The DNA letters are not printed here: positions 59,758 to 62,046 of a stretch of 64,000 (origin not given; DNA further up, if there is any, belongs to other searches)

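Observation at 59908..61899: H-cluster-domain protein fused in one polypeptide to a histidine kinase, with Asp at the proton-relay cysteine position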

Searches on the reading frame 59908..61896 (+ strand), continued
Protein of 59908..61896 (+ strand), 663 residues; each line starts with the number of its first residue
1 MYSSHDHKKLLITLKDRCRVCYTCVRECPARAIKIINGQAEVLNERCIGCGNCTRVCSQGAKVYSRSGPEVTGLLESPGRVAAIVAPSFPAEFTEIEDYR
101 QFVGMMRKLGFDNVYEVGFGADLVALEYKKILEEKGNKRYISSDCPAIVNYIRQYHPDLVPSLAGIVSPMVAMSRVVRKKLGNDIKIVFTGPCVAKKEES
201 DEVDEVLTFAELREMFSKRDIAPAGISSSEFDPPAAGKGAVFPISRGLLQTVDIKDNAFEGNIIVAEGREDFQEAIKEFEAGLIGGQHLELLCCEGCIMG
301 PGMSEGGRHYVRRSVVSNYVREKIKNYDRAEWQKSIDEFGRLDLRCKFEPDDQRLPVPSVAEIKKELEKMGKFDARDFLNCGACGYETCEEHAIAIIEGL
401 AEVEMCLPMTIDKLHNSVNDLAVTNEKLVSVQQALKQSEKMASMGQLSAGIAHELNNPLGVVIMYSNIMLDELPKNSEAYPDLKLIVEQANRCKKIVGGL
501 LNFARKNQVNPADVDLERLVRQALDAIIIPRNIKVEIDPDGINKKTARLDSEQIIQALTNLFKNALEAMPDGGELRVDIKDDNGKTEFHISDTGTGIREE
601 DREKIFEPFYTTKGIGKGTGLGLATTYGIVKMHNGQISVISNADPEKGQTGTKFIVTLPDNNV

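Call 20: search_protein_families(library=ncbifam, proteins=[window:59908-61896:+], max_evalue=0.00001)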
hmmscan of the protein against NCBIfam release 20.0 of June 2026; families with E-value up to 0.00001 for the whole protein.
window:59908-61896:+ (663 aa): 91 families (the best 25 are shown)
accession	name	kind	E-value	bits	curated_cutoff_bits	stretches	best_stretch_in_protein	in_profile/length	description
TIGR04105.1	FeFe_hydrog_B1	subfamily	7.3e-56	189.8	450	2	24-303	166-458/462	monomeric [FeFe] hydrogenase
NF008468.0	PRK11360.1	equivalog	6.5e-50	170.1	646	1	430-661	382-609/616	two-component system sensor histidine kinase AtoS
NF010411.0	PRK13837.1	equivalog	4e-46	157.4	647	1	407-660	414-675/828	two-component system VirA-like sensor kinase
NF007688.0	PRK10364.1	equivalog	1.2e-43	149.6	479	1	431-661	227-452/460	two-component system sensor histidine kinase ZraS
NF046020.1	HisKinCckABruc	equivalog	2.5e-43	148.1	1000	1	420-659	458-706/868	cell cycle histidine kinase CckA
NF052574.1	HisKinEspCMyxo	equivalog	4.4e-36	124.3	1200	1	431-660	404-637/785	serine histidine kinase EspC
NF046026.1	HisKinCckACaul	equivalog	1.8e-35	122.2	1000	1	423-660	283-532/678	cell cycle histidine kinase CckA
NF010076.0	PRK13557.1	subfamily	4.4e-33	114.5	631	1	431-644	150-383/540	histidine kinase famiy protein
NF047497.1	HK_LIC_12097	equivalog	1.4e-32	112.8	500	1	439-659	145-365/367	LIC_12097 family sensor histidine kinase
NF038348.1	T2SS_HK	subfamily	1.9e-31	109.1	450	2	487-659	405-572/574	histidine kinase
NF046044.1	PnpS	equivalog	5.9e-30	104.6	400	1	435-659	163-390/390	two-component system histidine kinase PnpS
NF047466.1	hybrid_RR_LvrB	exception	7e-29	101.1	500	1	429-659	137-375/377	hybrid histidine kinase/response regulator LvrB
TIGR02966.1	phoR_proteo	equivalog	3.9e-28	98.4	334.2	1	417-644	86-324/333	phosphate regulon sensor histidine kinase PhoR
NF052573.1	HisKinEspAMyxo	equivalog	1.1e-27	96.4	1400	1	430-650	370-604/755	serine histidine kinase EspA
TIGR02512.1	FeFe_hydrog_A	subfamily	2.7e-27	95.6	405.95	1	16-247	7-284/375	[FeFe] hydrogenase, group A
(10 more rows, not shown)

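Call 30: find_related_loci(query=window:59908-61896:+, collection=genome_contigs, flank=10000)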
Query window:59908-61896:+ (663 aa) in genome_contigs; peptide patterns used: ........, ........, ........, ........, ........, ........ (x = any residue, [..] = any of these).
308 stretches matched a pattern; 49 encode a relative of the query (tblastn E <= 1e-3); 49 distinct loci.
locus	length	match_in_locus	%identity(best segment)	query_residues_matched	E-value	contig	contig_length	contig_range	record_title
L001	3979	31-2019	83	1-663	0e+0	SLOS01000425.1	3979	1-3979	MAG: Bacteroidales bacterium isolate CSSed165cm_468 CSSed16-5cm-125938, whole genome shotgun sequence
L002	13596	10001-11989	83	1-663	0e+0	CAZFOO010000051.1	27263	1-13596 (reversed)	MAG TPA_asm: uncultured Bacteroidales bacterium isolate SRP252850_co1_130 genome assembly, contig: NODE_3038_length_2726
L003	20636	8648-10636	83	1-663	0e+0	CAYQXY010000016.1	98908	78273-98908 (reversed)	MAG TPA_asm: uncultured Bacteroidales bacterium isolate SRP072547_co1_283 genome assembly, contig: NODE_113_length_98908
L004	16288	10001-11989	83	1-663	0e+0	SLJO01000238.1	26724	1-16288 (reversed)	MAG: Bacteroidales bacterium isolate CSSed165cm_240 CSSed16-5cm-3342, whole genome shotgun sequence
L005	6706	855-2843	83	1-663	0e+0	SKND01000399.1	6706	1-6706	MAG: Bacteroidales bacterium isolate CSSed162cmA_274 CSSed16-2cmA-52705, whole genome shotgun sequence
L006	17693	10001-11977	83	1-659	0e+0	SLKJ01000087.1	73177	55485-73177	MAG: Bacteroidales bacterium isolate CSSed165cm_267R1 CSSed16-5cm-195, whole genome shotgun sequence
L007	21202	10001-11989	82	1-663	0e+0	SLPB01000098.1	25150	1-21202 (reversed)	MAG: Bacteroidales bacterium isolate CSSed165cm_477 CSSed16-5cm-3862, whole genome shotgun sequence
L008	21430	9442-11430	80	1-663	0e+0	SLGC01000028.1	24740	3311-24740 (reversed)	MAG: Bacteroidales bacterium isolate CSSed162cmB_75 CSSed16-2cmB-3679, whole genome shotgun sequence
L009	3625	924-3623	86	1-469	0e+0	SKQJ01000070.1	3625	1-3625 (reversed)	MAG: Bacteroidales bacterium isolate CSSed162cmA_420 CSSed16-2cmA-147641, whole genome shotgun sequence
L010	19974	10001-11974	59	1-659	0e+0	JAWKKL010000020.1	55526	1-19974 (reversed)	MAG: Bacteroidales bacterium isolate ABC1.42 ABC1.42.fa-20, whole genome shotgun sequence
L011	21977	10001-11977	58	1-661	0e+0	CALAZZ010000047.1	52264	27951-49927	MAG TPA_asm: uncultured Bacteroidales bacterium isolate SRR7299214_bin.157_CONCOCT_v1.1_MAG genome assembly, contig: ERZ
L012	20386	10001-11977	57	1-661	0e+0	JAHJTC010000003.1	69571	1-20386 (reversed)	MAG: Bacteroidetes bacterium isolate OS_PC_MetaG.mb.37 OS_PC_MetaG.mb.37_k141_39749, whole genome shotgun sequence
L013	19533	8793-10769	57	1-661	0e+0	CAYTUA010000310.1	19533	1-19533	MAG TPA_asm: uncultured Lentimicrobiaceae bacterium isolate SRP067234_co1_245 genome assembly, contig: k99_458354, whole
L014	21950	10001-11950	58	9-661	0e+0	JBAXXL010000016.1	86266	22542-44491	MAG: bacterium isolate ELA738 MAG738_16, whole genome shotgun sequence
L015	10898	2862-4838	57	1-661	0e+0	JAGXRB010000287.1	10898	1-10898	MAG: Bacteroidetes bacterium isolate CROMO_A_64 c_000000707896, whole genome shotgun sequence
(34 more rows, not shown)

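Call 37: search_protein_families(library=pfam, proteins=[L011:5235-5756:+, L011:13593-15020:+, L011:15039-16241:+, L011:16338-17756:+, L011:1536-4967:-, L011:11907-12407:+], max_evalue=0.0001)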
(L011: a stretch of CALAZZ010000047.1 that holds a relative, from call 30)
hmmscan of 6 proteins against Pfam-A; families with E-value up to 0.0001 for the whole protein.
L011:5235-5756:+ (174 aa): 1 family
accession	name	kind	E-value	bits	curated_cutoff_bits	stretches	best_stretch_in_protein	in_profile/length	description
PF00072.30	Response_reg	-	1.3e-15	58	30.2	1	9-106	1-95/111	Response regulator receiver domain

L011:13593-15020:+ (476 aa): 2 families
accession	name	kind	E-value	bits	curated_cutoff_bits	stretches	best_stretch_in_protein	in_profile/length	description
PF04055.27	Radical_SAM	-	8.5e-16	59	29.5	1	95-245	2-148/166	Radical SAM superfamily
PF06968.18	BATS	-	1.1e-14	54.8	22.2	1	278-385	1-87/88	Biotin and Thiamin Synthesis associated domain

L011:15039-16241:+ (401 aa): 6 families
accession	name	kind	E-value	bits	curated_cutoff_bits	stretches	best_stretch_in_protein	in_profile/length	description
PF18133.7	HydF_tetramer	-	8.3e-43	145.4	22.6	1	280-394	2-116/118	Hydrogen maturase F tetramerization domain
PF18128.7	HydF_dimer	-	3.4e-37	127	23.4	1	178-276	1-99/99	Hydrogen maturase F dimerization domain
PF01926.29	MMR_HSR1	-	1.6e-20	73.7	21.9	1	10-124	1-113/113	50S ribosome-binding GTPase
PF02421.24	FeoB_N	-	2.8e-06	27.4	27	1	11-163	3-155/156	Ferrous iron transport protein B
PF00009.33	GTP_EFTU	-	3.3e-05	24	26.5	0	79-169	84-187/188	Elongation factor Tu GTP binding domain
PF00071.28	Ras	-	8.6e-05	22.6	21.6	0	13-168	4-160/162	Ras family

L011:16338-17756:+ (473 aa): 3 families
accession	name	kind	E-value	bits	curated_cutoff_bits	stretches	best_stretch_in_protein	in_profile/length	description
PF00224.27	PK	-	5.7e-114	381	30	1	2-324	3-328/328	Pyruvate kinase, barrel domain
PF02887.21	PK_C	-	3e-20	72.9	28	1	358-469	1-112/114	Pyruvate kinase, alpha/beta domain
PF03328.21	HpcH_HpaI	-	2.2e-05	24.3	25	1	174-250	76-158/221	HpcH/HpaI aldolase/citrate lyase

L011:1536-4967:- (1144 aa): 4 families
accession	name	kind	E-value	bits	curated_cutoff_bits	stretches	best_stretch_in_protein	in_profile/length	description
PF00133.28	tRNA-synt_1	-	1.2e-116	390.4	22.7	1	21-727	2-412/414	tRNA synthetases class I (I, L, M and V)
PF19302.4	DUF5915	-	6.6e-55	186.1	27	1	948-1120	3-175/195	Domain of unknown function (DUF5915)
PF08264.19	Anticodon_1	-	7.4e-31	107.5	25.1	1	776-928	1-146/148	Anticodon-binding domain of tRNA ligase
PF09334.17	tRNA-synt_1g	-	2.8e-18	66.3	20.1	2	53-197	10-135/391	tRNA synthetases class I (M)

L011:11907-12407:+ (167 aa): 1 family
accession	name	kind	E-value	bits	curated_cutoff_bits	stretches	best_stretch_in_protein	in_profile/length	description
PF00072.30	Response_reg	-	7.9e-14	52.2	30.2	1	44-127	1-83/111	Response regulator receiver domain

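Call 39: predict_structure(protein=window:59908-61896:+)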
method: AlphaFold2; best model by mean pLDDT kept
length: 663 residues; sequences in the alignment: 1
mean_pLDDT: 33.0   pTM: 0.20
mean pLDDT of the five models: 33.0, 31.0, 27.8, 27.0, 26.4
residues with pLDDT >= 90: 0; 70-90: 0; 50-70: 0; < 50: 663
segments of 3 or more residues with pLDDT < 50: 1-663
pLDDT, mean of each block of 10 residues (from residue 1): 34 36 38 39 41 35 27 25 28 39 41 35 39 37 35 36 29 26 25 25 31 30 23 26 26 30 36 43 37 29 28 28 31 30 24 28 35 31 34 34 31 30 30 31 30 30 33 38 40 44 39 37 31 29 30 38 38 36 34 33 34 33 35 37 39 35 31
secondary structure, 60 per line:
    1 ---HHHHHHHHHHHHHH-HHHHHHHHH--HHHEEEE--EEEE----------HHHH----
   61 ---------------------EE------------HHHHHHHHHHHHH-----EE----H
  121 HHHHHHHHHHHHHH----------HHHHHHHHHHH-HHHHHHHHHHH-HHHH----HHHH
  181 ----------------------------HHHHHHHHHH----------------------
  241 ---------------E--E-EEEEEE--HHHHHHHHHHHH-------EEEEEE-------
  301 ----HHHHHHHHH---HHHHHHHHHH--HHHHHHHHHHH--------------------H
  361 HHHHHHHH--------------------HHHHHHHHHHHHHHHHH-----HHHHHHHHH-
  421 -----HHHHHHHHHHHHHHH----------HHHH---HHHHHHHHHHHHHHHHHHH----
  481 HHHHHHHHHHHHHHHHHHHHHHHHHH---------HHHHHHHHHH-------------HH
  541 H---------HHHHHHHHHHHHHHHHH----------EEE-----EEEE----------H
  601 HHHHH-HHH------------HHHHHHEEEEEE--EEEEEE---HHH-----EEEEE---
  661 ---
elements in order: H4-17 H19-27 E33-36 E39-42 H53-56 H96-108 H120-134 H145-155 H157-167 H169-172 H177-180 H209-218 E261-266 H269-280 E288-293 H305-313 H317-326 H329-339 H360-368 H389-405 H411-419 H426-440 H451-454 H458-476 H481-506 H516-525 H551-567 E578-580 E586-589 H600-605 H622-627 E628-633 E636-641 E653-657

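Call 54: predict_structure(alignment_id=A1)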
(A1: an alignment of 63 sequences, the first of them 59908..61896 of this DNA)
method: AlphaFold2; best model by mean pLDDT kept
length: 663 residues; sequences in the alignment: 63
mean_pLDDT: 72.1   pTM: 0.56
mean pLDDT of the five models: 72.1, 70.0, 69.3, 69.0, 67.1
residues with pLDDT >= 90: 165; 70-90: 254; 50-70: 93; < 50: 151
segments of 3 or more residues with pLDDT < 50: 1-46, 51-61, 378-385, 407-455, 498-507, 607-621
pLDDT, mean of each block of 10 residues (from residue 1): 39 40 35 31 44 44 70 92 94 91 96 96 92 79 85 88 93 96 95 81 91 94 92 91 78 61 77 86 84 69 74 88 89 95 92 74 80 56 54 63 47 34 38 36 32 47 58 73 71 54 46 85 81 87 78 80 83 91 84 83 57 39 63 78 86 88 54
secondary structure, 60 per line:
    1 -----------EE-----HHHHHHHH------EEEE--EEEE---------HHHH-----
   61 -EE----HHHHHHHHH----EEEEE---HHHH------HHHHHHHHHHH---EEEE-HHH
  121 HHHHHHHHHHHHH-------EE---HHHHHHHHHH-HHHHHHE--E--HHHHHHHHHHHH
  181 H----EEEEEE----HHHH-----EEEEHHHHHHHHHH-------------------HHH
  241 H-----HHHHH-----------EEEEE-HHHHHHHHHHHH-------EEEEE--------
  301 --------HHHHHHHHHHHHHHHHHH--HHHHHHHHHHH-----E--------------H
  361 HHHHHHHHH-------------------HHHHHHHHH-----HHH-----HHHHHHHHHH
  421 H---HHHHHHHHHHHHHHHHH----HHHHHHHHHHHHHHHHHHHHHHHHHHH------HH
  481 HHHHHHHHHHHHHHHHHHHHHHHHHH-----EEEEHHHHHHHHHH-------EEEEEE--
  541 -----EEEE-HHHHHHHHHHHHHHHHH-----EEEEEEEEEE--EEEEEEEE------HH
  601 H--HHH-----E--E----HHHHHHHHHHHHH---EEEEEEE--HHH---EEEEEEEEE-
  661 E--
elements in order (helices of 4 or more, strands of 3 or more residues): H19-26 E33-36 E39-42 H52-55 H68-76 E81-85 H89-92 H99-109 E113-116 H118-133 H146-155 H157-162 H169-181 E186-191 H196-199 E205-208 H209-218 H238-241 H247-251 E263-267 H269-280 E288-292 H309-326 H329-339 H360-369 H389-397 H411-421 H425-441 H446-472 H479-506 E512-515 H516-525 E533-538 E546-549 H551-567 E573-582 E585-592 H620-632 E636-642 E651-659

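Call 56: fold_search(model_id=the predicted structure, library=pdb)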
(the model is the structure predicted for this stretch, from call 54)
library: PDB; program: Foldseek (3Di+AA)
matches with E <= 10: 756; with E <= 0.001: 410
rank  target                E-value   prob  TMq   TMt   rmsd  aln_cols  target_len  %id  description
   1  8a6t_A                1.4e-18  1.00  0.44  0.51   6.1       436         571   21  Cryo-EM structure of the electron bifurcating Fe-Fe hydrogenase HydABC complex from Thermoanaerobacter kivui in the re (released 2023-02-15)
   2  9jfj_A                6.2e-18  1.00  0.23  0.62  10.3       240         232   28  Crystal structure of the cytoplasmic domain of ZraS in ADP-bound form (released 2025-03-26)
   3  8zqd_A                1.6e-17  1.00  0.43  0.45   5.5       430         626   21  Anaerobically isolated active [FeFe]-hydrogenase CbA5H (released 2025-01-01)
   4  9jfj_B                2.5e-17  1.00  0.23  0.62  13.7       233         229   29  Crystal structure of the cytoplasmic domain of ZraS in ADP-bound form (released 2025-03-26)
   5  9jfj_C                8.8e-17  1.00  0.24  0.64  12.3       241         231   28  Crystal structure of the cytoplasmic domain of ZraS in ADP-bound form (released 2025-03-26)
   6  9f46_B                1.2e-16  1.00  0.41  0.44   5.9       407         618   21  crystal structure of apo-[FeFe]-hydrogenase CbA5H from Clostridium beijerinckii (released 2024-12-18)
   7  9rjo_A                1.2e-16  1.00  0.43  0.48   6.6       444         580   20  [FeFe]-hydrogenase CpI from Clostridium pasteurianum, variant N160L-Q195L (released 2026-03-04)
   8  6glz_A                1.4e-16  1.00  0.43  0.48   6.4       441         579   21  [FeFe]-hydrogenase CpI from Clostridium pasteurianum, variant C299D (released 2018-11-07)
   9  9f46_A                3.0e-16  1.00  0.41  0.44   5.8       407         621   21  crystal structure of apo-[FeFe]-hydrogenase CbA5H from Clostridium beijerinckii (released 2024-12-18)
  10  9rj9_B                3.0e-16  1.00  0.42  0.48   6.1       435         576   21  [FeFe]-hydrogenase CpI from Clostridium pasteurianum, variant N160L (released 2026-03-04)
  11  7p8n_a                3.0e-16  1.00  0.43  0.44   9.3       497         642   21  TmHydABC- T. maritima hydrogenase with bridge closed (released 2022-09-14)
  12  6gm8_A                3.1e-16  1.00  0.43  0.49   6.4       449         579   21  [FeFe]-hydrogenase CpI from Clostridium pasteurianum, variant E282Q (released 2018-11-07)
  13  8cjy_A                3.1e-16  1.00  0.42  0.48   6.4       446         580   20  [FeFe]-hydrogenase CpI from Clostridium pasteurianum, variant S357T (released 2023-10-25)
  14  7qhf_B                3.8e-16  1.00  0.41  0.48   6.3       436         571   21  [FeFe]-hydrogenase I from Clostridium pasteurianum (CpI), variant G302S (released 2023-09-27)
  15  6gm1_A                4.3e-16  1.00  0.42  0.47   6.4       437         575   20  [FeFe]-hydrogenase CpI from Clostridium pasteurianum, variant E282A (released 2018-11-07)
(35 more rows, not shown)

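Call 64: list_cluster_members(proteins=[P0045, P0052, P0073, P0118, P0057, P0110, P0047, P0087, P0121, P0122])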
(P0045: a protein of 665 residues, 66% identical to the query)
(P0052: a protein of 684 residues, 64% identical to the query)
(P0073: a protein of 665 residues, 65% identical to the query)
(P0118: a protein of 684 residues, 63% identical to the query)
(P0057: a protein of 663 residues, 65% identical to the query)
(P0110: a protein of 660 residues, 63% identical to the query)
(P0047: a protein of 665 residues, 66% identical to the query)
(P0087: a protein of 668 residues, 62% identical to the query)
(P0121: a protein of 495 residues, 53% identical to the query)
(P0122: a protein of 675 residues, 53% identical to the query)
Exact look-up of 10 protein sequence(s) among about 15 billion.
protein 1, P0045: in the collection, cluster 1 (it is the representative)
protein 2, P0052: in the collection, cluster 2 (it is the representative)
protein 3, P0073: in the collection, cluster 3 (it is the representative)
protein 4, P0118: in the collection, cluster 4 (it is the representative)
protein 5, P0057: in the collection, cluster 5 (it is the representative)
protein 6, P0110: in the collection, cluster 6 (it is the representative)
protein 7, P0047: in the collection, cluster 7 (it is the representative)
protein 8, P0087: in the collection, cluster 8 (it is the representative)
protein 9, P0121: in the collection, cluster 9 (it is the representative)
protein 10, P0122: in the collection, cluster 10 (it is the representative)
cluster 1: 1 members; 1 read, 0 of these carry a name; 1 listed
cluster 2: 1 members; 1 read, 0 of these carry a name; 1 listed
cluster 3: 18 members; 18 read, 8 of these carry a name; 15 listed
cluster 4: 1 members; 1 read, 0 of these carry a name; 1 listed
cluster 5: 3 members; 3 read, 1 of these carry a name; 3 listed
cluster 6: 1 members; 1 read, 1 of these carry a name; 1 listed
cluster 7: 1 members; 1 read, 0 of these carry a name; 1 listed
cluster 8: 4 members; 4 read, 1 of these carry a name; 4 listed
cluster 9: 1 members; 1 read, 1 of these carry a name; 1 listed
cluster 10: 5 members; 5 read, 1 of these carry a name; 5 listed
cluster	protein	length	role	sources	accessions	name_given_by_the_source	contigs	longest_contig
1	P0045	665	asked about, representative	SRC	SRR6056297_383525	-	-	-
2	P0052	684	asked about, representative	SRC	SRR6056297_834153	-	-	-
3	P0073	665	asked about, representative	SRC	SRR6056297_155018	-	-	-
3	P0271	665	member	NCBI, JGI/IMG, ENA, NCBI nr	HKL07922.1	MAG TPA: [Fe-Fe] hydrogenase large subunit C-terminal domain-containing protein ... | [Fe-Fe] hydrogenase large subunit C-terminal domain-containing protein [Bacteroidales ...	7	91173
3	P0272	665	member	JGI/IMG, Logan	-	iron only hydrogenase large subunit-like protein/nitrogen-specific signal transduction ...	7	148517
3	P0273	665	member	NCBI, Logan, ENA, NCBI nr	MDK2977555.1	MAG: two-component system, cell cycle sensor histidine kinase and response regulator CckA ... | two-component system, cell cycle sensor histidine kinase and response regulator CckA ...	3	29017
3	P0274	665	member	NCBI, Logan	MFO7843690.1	MAG: [Fe-Fe] hydrogenase large subunit C-terminal domain-containing protein ...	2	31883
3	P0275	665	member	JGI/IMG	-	iron only hydrogenase large subunit-like protein/nitrogen-specific signal transduction ...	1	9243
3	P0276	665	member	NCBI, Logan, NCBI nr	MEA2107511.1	MAG: [Fe-Fe] hydrogenase large subunit C-terminal domain-containing protein [Bacteroidota ... | [Fe-Fe] hydrogenase large subunit C-terminal domain-containing protein [Bacteroidota ...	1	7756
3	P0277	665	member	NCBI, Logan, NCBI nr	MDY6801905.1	MAG: [Fe-Fe] hydrogenase large subunit C-terminal domain-containing protein [Bacteroidota ... | [Fe-Fe] hydrogenase large subunit C-terminal domain-containing protein [Bacteroidota ...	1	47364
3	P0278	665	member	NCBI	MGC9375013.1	MAG: [Fe-Fe] hydrogenase large subunit C-terminal domain-containing protein ...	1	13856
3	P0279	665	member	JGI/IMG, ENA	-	-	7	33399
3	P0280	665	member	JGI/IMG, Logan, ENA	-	-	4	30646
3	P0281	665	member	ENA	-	-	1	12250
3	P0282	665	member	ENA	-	-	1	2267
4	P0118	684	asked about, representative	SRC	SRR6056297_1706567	-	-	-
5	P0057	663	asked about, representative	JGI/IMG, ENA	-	-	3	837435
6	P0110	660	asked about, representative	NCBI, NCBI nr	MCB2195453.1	MAG: ATP-binding protein [Bacteroidetes bacterium] | ATP-binding protein [Bacteroidota bacterium]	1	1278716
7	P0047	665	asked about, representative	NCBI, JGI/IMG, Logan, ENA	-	-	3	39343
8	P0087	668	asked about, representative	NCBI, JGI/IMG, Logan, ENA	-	iron only hydrogenase large subunit-like protein/nitrogen-specific signal transduction ...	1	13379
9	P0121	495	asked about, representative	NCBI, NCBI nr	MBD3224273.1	MAG: histidine kinase, partial [Caldithrix sp.] | histidine kinase [Caldithrix sp.]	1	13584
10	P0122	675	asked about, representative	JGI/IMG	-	two-component system NtrC family sensor kinase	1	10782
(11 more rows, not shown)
